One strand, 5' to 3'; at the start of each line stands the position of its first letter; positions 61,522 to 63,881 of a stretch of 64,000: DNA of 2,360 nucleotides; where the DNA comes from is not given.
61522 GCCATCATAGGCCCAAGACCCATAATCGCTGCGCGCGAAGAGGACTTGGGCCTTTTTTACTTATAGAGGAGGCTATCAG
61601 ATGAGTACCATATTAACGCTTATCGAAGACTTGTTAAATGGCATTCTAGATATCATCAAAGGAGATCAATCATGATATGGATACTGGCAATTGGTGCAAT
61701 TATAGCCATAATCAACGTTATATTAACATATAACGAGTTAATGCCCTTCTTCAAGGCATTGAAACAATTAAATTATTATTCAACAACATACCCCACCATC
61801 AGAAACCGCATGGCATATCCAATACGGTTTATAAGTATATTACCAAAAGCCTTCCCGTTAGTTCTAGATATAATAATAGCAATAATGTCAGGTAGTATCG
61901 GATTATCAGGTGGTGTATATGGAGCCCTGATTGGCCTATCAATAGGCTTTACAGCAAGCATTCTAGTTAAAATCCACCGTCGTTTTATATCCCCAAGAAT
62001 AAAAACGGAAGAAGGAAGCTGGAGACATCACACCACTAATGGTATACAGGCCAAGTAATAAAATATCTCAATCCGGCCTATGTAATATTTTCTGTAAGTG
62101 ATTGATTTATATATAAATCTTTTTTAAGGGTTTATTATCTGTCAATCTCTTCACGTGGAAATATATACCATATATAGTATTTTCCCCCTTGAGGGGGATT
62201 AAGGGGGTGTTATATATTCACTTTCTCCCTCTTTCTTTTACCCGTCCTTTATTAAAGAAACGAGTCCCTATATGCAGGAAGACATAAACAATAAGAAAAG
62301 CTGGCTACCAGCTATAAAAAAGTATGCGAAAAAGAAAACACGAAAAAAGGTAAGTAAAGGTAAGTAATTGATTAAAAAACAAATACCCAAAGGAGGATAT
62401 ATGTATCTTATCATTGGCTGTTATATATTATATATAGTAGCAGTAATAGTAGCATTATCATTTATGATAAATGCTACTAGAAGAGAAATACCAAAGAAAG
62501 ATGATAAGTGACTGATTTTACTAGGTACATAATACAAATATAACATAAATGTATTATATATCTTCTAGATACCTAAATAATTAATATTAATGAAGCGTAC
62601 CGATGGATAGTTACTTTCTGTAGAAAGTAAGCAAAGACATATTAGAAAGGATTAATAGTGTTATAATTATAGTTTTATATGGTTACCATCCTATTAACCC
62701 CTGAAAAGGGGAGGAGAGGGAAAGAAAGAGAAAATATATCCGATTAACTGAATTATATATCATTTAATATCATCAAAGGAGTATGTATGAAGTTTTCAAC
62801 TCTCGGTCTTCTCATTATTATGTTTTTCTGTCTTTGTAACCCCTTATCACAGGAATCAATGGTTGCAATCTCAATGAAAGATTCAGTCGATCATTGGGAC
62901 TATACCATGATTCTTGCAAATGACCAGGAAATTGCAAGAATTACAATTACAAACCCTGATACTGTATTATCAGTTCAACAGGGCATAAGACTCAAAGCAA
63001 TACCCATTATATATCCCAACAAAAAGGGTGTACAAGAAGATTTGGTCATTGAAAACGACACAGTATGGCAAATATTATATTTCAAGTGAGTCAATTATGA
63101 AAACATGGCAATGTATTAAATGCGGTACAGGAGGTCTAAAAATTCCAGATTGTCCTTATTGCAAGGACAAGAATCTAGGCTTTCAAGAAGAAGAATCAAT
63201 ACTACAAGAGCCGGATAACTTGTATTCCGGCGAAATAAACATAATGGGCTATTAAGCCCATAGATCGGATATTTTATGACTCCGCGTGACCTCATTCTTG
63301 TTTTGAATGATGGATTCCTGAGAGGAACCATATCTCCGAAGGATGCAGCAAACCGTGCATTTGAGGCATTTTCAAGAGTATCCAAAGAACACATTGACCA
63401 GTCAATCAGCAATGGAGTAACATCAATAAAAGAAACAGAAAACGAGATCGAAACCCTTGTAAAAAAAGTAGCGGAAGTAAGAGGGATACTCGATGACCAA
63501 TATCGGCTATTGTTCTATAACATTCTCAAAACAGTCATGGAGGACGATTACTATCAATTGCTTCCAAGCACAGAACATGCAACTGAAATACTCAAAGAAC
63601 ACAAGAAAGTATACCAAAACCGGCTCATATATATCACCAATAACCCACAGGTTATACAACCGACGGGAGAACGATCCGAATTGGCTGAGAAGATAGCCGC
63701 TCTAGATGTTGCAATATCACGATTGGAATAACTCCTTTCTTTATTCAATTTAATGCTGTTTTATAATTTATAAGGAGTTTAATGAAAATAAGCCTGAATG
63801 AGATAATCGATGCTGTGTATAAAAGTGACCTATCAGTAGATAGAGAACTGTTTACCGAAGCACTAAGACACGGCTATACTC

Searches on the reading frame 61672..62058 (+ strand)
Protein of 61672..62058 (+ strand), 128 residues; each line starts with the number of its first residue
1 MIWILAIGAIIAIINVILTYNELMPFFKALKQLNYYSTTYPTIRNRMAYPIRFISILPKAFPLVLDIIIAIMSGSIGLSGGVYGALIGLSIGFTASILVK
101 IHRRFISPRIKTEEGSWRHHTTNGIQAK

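Call 28: search_protein_families(library=pfam, proteins=[window:61672-62058:+], max_evalue=0.01)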
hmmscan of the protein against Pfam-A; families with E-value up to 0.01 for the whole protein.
window:61672-62058:+ (128 aa): 0 families

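Call 44: find_related_loci(query=window:61672-62058:+, collection=viral_contigs, flank=10000)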
Query window:61672-62058:+ (128 aa) in viral_contigs; peptide patterns used: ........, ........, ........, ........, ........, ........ (x = any residue, [..] = any of these).
5 stretches matched a pattern, but none encodes a relative of the query by tblastn (E <= 1e-3).

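Call 46: find_related_loci(query=A2, collection=viral_contigs, flank=10000)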
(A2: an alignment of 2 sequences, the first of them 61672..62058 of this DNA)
Query A2 (128 aa) in viral_contigs; peptide patterns used: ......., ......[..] (x = any residue, [..] = any of these).
164 stretches matched a pattern; 1 encode a relative of the query (tblastn E <= 1e-3); 1 distinct loci.
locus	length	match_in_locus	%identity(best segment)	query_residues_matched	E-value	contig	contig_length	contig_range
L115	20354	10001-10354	71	1-118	7e-55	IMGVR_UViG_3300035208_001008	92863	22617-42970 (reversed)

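Call 47: find_related_loci(query=A2, collection=metagenome_contigs, flank=10000)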
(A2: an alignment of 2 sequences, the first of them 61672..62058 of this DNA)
Query A2 (128 aa) in metagenome_contigs; peptide patterns used: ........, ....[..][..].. (x = any residue, [..] = any of these).
271 stretches matched a pattern; 1 encode a relative of the query (tblastn E <= 1e-3); 1 distinct loci.
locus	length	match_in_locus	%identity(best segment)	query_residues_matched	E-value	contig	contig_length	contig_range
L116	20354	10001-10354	71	1-118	7e-55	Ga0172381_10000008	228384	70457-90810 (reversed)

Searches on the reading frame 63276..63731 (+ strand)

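Call 28: search_protein_families(library=pfam, proteins=[window:63276-63731:+], max_evalue=0.01)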
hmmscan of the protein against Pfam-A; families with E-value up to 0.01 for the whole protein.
window:63276-63731:+ (151 aa): 1 family
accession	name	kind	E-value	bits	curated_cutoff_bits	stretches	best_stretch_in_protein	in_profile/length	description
PF04803.17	Cor1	-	0.0053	17.5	32.1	1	49-116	16-82/132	Cor1/Xlr/Xmr conserved region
